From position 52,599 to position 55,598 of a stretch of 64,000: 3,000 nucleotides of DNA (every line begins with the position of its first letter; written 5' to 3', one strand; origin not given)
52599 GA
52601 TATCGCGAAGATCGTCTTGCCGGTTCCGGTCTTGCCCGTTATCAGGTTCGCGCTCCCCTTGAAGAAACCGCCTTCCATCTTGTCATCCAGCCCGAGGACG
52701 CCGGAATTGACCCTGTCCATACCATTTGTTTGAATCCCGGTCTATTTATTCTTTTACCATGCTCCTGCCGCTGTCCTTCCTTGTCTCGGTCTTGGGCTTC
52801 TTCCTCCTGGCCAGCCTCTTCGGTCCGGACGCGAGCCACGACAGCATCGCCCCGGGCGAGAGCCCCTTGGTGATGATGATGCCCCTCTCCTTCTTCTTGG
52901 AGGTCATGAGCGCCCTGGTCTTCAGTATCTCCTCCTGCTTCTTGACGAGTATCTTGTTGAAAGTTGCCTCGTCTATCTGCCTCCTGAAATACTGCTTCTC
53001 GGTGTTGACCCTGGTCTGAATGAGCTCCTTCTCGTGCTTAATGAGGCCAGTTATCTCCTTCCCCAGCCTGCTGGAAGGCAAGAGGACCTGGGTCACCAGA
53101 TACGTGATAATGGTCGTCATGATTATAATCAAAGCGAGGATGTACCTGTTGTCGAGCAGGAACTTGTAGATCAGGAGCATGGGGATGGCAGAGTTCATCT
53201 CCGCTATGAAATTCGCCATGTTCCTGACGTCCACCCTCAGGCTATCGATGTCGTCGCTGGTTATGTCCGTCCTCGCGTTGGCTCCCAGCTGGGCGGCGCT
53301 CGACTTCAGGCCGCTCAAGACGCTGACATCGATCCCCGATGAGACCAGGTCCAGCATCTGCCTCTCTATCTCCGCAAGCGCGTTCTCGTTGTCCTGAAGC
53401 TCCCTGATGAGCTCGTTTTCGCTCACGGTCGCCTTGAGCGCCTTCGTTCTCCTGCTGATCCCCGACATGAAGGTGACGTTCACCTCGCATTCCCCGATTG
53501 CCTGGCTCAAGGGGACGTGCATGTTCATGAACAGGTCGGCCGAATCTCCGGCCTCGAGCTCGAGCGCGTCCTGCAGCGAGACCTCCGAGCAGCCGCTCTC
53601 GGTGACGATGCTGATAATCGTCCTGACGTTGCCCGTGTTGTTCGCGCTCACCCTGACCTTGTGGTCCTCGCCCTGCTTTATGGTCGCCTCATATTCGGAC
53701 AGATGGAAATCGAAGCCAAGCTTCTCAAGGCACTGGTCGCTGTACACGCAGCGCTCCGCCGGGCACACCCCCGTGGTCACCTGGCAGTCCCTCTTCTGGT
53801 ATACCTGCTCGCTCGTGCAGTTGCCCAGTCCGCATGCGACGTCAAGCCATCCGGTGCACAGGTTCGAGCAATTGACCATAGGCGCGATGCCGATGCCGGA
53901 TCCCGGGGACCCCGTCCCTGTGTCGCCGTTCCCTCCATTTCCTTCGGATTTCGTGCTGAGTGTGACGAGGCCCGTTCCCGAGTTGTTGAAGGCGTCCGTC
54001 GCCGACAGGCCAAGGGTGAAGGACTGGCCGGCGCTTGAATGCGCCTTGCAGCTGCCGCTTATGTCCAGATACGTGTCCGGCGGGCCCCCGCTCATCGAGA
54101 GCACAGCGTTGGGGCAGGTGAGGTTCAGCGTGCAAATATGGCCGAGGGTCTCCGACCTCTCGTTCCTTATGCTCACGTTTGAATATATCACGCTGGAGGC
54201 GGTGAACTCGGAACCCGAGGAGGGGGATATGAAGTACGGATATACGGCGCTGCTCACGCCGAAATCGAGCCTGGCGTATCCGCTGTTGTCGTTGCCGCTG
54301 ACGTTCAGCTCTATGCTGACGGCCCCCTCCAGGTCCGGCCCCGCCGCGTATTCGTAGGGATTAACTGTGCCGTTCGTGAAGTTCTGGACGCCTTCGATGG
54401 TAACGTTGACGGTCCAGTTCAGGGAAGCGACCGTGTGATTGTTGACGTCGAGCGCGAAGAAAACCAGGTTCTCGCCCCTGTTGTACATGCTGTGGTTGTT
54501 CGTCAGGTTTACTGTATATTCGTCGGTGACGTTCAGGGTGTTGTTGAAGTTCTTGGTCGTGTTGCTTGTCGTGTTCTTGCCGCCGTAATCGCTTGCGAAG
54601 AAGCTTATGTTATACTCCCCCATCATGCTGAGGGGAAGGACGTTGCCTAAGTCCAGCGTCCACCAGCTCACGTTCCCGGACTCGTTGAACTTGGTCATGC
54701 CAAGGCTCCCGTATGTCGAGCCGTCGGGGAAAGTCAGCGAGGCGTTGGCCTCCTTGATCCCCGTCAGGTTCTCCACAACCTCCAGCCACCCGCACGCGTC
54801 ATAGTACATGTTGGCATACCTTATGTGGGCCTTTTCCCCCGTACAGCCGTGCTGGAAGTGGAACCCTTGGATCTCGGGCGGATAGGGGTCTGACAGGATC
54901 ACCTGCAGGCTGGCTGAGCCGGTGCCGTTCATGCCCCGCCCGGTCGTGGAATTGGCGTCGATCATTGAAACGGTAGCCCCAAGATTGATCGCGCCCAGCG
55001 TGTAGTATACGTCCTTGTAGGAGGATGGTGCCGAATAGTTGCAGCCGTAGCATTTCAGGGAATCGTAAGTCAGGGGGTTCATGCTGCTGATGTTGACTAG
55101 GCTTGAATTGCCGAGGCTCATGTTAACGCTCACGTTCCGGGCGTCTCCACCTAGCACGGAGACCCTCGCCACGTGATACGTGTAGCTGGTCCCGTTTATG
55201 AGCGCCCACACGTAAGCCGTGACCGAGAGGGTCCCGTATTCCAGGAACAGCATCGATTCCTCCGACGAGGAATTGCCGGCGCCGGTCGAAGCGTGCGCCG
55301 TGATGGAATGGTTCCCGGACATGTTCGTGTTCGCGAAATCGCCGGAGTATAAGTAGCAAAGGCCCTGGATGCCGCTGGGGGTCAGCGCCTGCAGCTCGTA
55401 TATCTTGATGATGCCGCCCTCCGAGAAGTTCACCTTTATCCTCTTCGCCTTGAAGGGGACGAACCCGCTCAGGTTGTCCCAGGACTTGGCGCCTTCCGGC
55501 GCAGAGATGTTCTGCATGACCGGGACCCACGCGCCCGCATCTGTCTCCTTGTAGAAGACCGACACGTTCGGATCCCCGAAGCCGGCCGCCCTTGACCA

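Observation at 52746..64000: Giant C-terminally anchored, sequon-saturated multi-domain surface protein (>3743 aa, runs off the window)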

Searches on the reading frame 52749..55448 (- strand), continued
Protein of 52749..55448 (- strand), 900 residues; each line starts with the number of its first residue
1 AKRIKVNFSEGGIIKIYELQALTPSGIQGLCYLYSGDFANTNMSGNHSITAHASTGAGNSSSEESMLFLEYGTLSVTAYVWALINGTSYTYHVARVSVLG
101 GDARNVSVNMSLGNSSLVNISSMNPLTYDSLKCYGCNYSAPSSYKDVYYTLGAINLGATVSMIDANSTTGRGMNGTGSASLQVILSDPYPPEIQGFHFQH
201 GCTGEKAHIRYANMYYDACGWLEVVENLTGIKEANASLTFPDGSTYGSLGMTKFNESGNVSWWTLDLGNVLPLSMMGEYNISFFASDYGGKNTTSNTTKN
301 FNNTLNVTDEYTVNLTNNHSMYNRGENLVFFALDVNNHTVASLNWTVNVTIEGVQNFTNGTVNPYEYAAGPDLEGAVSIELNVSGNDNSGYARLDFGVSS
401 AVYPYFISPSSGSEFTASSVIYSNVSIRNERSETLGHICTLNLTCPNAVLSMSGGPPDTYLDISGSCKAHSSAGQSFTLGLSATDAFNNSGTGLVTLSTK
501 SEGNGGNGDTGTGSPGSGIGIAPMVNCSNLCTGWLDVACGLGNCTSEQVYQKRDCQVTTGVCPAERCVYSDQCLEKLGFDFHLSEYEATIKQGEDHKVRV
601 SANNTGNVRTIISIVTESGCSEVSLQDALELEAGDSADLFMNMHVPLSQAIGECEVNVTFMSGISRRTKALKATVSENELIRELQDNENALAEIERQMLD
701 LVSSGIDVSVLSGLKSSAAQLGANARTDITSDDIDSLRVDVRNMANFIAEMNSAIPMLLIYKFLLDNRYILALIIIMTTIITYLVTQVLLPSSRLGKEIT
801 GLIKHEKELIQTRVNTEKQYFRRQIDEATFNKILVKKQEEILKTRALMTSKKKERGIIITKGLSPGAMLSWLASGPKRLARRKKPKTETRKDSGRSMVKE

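Call 74: find_encoding_contigs(protein=P0136, flank=8000, max_places=2)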
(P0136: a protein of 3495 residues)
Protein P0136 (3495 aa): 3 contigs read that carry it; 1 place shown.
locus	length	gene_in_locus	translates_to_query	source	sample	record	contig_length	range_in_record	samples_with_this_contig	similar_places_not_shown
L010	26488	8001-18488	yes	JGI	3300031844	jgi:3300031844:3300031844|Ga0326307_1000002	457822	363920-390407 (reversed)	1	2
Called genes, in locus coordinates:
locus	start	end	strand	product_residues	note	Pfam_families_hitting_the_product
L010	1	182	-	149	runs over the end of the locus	PF01917:Flagellin_arch-type (weak)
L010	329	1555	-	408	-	PF00482:T2SSF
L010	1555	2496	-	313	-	PF00482:T2SSF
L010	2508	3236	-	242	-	PF03796:DnaB_C (faint), PF06745:ATPase, PF13481:AAA_25 (weak), PF23442:DUF7125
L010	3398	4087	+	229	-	PF06745:ATPase, PF23442:DUF7125 (faint), PF07088:GvpD_P-loop (weak), PF24336:DUF7504, PF23365:DUF7090, PF05763:DUF835 (weak)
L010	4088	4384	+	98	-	-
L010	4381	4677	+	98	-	-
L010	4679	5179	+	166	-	PF02830:V4R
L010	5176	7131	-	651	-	PF00437:T2SSE, PF27713:UCP018868 (weak), PF23989:PilB3_C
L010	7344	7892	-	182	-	PF06745:ATPase, PF13481:AAA_25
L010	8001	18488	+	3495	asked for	PF07691:PA14, PF10528:GLEYA (faint)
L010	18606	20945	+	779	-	PF13481:AAA_25 (weak), PF06745:ATPase, PF23442:DUF7125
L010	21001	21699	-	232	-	PF13481:AAA_25 (weak), PF23442:DUF7125 (weak), PF06745:ATPase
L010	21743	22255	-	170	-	PF03266:NTPase_1, PF13191:AAA_16 (weak), PF13401:AAA_22 (faint)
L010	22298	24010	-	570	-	PF03485:Arg_tRNA_synt_N, PF00750:tRNA-synt_1d, PF05746:DALR_1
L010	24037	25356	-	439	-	PF00206:Lyase_1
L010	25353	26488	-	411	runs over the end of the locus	PF00764:Arginosuc_synth, PF20979:Arginosuc_syn_C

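Call 81: find_encoding_contigs(protein=P0026, flank=6000, max_places=3)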
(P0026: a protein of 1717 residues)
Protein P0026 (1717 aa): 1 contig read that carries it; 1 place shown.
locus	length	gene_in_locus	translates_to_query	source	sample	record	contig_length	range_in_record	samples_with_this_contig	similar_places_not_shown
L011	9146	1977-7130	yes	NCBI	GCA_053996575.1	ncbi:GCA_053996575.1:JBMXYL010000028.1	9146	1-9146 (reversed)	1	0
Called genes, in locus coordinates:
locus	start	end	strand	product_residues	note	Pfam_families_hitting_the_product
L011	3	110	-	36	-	?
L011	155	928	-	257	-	PF01061:ABC2_membrane, PF12698:ABC2_membrane_3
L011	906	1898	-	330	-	PF00005:ABC_tran, PF13175:AAA_15 (faint), PF13304:AAA_21 (weak), PF13732:DrrA1-3_C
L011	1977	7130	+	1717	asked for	-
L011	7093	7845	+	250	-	PF03796:DnaB_C (weak), PF06745:ATPase, PF23442:DUF7125, PF07088:GvpD_P-loop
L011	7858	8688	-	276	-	PF01875:Memo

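Call 82: find_encoding_contigs(protein=P0024, flank=6000, max_places=3)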
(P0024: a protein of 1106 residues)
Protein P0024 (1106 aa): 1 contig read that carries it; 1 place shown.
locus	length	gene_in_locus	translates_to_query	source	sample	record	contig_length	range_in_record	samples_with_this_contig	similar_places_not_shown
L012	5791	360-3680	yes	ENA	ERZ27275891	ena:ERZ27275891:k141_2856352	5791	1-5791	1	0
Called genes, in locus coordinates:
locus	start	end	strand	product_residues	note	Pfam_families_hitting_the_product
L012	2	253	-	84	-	?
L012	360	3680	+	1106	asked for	-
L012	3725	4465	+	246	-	PF06745:ATPase, PF13481:AAA_25, PF23442:DUF7125 (faint), PF13479:AAA_24 (faint)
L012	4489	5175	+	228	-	PF06745:ATPase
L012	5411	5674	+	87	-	-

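Call 108: list_cluster_members(proteins=[P0010, P0012, P0013, P0015, P0016, P0017, P0019, P0020, P0022, P0035])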
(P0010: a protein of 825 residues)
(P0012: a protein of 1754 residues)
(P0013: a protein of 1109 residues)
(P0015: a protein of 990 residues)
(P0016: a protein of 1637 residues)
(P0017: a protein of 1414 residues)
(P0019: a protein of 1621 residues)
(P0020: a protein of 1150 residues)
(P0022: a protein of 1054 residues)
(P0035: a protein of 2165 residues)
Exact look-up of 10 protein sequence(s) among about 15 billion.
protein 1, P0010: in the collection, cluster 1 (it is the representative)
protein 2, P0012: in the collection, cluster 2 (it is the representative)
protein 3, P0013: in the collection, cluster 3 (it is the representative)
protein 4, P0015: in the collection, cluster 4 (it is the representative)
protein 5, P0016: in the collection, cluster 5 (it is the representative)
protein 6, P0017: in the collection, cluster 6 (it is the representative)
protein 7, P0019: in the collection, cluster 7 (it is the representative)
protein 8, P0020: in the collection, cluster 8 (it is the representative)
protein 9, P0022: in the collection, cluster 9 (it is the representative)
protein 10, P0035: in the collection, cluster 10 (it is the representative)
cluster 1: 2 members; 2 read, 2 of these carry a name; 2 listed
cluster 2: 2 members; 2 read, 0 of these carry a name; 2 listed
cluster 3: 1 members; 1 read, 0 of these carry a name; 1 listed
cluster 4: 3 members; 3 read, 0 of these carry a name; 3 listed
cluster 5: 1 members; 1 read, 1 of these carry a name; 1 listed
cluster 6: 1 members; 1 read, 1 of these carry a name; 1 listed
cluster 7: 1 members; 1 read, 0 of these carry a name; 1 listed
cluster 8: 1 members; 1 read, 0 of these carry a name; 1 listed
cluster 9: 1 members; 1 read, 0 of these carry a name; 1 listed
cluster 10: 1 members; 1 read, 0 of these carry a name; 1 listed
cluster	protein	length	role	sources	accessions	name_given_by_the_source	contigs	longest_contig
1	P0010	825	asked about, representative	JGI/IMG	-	hypothetical protein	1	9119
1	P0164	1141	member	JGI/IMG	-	hypothetical protein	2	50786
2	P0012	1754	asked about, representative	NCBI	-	-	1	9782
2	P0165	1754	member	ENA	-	-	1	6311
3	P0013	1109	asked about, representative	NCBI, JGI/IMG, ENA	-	-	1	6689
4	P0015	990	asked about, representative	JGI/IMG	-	-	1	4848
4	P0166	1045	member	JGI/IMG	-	-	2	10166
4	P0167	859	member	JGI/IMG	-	-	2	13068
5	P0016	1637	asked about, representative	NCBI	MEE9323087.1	MAG: archaeosortase/exosortase family protein [Candidatus Aenigmarchaeota archaeon]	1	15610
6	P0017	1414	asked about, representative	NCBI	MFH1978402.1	MAG: hypothetical protein ABIJ92_03690 [Candidatus Aenigmatarchaeota archaeon]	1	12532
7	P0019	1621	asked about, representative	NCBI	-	-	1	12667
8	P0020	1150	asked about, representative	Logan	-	-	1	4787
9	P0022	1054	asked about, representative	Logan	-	-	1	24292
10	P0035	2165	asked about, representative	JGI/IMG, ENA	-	-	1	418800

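Call 109: list_cluster_members(proteins=[P0021, P0025, P0027, P0036, P0042, P0047, P0071, P0105, P0141, P0153])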
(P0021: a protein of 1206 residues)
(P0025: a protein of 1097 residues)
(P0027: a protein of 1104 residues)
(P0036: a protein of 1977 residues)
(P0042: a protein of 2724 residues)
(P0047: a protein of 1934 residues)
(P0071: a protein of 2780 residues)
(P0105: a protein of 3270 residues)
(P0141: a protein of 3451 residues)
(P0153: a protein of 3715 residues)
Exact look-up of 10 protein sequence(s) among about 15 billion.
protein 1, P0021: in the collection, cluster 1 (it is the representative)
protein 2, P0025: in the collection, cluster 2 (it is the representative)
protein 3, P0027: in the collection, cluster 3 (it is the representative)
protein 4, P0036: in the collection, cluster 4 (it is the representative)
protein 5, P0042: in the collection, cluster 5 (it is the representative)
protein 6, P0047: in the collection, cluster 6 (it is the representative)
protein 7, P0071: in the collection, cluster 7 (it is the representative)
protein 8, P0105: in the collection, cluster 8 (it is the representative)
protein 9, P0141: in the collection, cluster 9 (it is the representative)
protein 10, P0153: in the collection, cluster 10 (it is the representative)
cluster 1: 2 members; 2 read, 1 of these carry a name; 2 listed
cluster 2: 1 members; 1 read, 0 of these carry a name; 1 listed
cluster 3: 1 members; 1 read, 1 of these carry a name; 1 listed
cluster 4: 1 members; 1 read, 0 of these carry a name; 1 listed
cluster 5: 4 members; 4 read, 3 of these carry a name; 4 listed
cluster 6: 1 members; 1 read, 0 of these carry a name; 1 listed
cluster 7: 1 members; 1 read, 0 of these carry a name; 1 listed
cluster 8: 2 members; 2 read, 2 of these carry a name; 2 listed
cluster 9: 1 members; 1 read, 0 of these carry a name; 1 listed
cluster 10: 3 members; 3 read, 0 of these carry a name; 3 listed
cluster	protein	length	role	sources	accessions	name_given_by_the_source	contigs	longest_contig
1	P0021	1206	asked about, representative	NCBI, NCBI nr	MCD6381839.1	MAG: hypothetical protein J7L43_02585, partial [Candidatus Aenigmarchaeota archaeon] | hypothetical protein [Candidatus Aenigmarchaeota archaeon]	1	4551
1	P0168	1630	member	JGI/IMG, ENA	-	-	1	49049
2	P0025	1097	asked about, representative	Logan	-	-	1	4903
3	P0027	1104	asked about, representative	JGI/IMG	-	hypothetical protein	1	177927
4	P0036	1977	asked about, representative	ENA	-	-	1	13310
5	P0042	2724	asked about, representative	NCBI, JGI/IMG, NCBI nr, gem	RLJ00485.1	MAG: hypothetical protein DRP03_00140 [Candidatus Aenigmatarchaeota archaeon] | MAG: hypothetical protein DRP03_00140 [Candidatus Aenigmarchaeota archaeon]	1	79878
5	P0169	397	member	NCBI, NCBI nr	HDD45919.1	MAG TPA: hypothetical protein ENG42_00440, partial [Candidatus Aenigmarchaeota archaeon] | hypothetical protein [Candidatus Aenigmarchaeota archaeon]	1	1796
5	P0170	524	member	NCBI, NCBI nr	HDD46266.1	MAG TPA: hypothetical protein ENG42_02230, partial [Candidatus Aenigmarchaeota archaeon] | hypothetical protein [Candidatus Aenigmarchaeota archaeon]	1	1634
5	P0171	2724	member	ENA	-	-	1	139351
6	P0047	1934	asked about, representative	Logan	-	-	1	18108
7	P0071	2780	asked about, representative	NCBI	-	-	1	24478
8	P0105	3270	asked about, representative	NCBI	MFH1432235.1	MAG: hypothetical protein ABIG84_03380 [archaeon]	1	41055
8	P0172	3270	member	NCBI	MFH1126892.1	MAG: hypothetical protein V1718_02165 [archaeon]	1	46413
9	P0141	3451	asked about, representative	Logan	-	-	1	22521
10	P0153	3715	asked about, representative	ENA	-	-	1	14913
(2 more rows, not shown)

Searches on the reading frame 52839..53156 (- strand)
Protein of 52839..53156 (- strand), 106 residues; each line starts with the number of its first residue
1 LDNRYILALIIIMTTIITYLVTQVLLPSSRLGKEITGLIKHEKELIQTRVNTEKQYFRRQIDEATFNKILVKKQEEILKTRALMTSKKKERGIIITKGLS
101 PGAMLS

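Call 94: find_related_loci(query=A3, collection=metagenome_contigs, flank=4000)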
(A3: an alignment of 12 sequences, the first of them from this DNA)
Query A3 (106 aa) in metagenome_contigs; peptide patterns used: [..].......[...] (x = any residue, [..] = any of these).
154 stretches matched a pattern; 46 encode a relative of the query (tblastn E <= 1e-3); 46 distinct loci.
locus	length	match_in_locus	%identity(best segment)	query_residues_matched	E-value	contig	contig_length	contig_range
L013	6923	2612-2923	65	1-104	2e-43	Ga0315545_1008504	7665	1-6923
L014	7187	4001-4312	65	1-104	2e-43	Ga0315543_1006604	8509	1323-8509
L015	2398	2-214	80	36-106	1e-34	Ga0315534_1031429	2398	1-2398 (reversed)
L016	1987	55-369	53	2-106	4e-33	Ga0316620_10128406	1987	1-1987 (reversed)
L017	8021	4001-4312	56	1-104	8e-32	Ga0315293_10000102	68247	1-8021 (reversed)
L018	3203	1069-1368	50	1-104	1e-27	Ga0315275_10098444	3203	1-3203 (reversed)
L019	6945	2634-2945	41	1-104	5e-27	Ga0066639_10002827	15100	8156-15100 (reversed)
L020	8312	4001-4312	40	2-105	7e-26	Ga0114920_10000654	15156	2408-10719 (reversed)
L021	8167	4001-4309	43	2-104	2e-25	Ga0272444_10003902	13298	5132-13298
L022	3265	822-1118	47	6-106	4e-25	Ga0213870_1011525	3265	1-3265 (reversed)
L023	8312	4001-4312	45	1-105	3e-25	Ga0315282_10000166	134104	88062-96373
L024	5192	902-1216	47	1-105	2e-24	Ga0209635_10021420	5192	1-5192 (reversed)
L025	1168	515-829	46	1-105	1e-24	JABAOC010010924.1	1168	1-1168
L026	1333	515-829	46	1-105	1e-24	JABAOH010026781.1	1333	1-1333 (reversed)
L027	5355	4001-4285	48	1-95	5e-24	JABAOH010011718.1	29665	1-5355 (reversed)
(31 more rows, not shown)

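Call 107: find_homologous_proteins(query=A3, max_evalue=0.00001)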
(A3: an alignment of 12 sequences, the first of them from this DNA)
Query A3 (12 sequences) (106 aa, profile of the alignment): 7 proteins with E <= 0.00001 among 1142 candidates.
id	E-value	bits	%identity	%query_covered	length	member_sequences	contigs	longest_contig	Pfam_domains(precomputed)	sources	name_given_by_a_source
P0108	1.1e-41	159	50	94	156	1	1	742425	-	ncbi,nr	ncbi:MAG: hypothetical protein JSV63_03525 [Candidatus Aenigmatarchaeota archaeon]|nr:MAG: hypotheti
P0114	1.5e-41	158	47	98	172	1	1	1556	-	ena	-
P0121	3.3e-35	138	44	99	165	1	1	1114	-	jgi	jgi:hypothetical protein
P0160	2.3e-29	119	47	88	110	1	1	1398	-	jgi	-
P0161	9.8e-27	111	50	83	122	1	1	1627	-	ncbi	-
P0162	3.1e-18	83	77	53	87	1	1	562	-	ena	-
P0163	5.9e-17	79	61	53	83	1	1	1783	-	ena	-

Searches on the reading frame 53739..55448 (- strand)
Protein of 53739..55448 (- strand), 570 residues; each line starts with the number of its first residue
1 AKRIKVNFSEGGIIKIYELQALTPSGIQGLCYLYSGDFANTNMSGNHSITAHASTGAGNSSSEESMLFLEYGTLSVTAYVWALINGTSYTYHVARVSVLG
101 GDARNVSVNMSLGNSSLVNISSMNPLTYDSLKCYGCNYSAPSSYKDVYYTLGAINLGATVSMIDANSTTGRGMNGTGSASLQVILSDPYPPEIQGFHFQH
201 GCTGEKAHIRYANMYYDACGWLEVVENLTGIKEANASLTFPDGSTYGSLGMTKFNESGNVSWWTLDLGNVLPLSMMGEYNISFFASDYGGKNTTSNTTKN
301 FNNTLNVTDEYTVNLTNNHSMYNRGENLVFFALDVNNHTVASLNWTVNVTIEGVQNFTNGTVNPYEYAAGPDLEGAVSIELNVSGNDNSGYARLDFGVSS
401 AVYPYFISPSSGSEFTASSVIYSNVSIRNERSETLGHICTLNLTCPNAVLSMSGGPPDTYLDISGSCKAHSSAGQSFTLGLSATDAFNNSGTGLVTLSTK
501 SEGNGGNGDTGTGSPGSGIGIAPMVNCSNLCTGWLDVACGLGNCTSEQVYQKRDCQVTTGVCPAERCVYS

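Call 61: search_protein_families(library=pfam, proteins=[window:53739-55448:-], max_evalue=10)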
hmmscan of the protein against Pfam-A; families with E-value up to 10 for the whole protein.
window:53739-55448:- (570 aa): 1 family
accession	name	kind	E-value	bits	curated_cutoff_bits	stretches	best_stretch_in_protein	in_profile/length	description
PF12245.14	Big_3_2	-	0.0078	16.8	23.3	1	225-297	41-115/122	Bacterial Ig-like domain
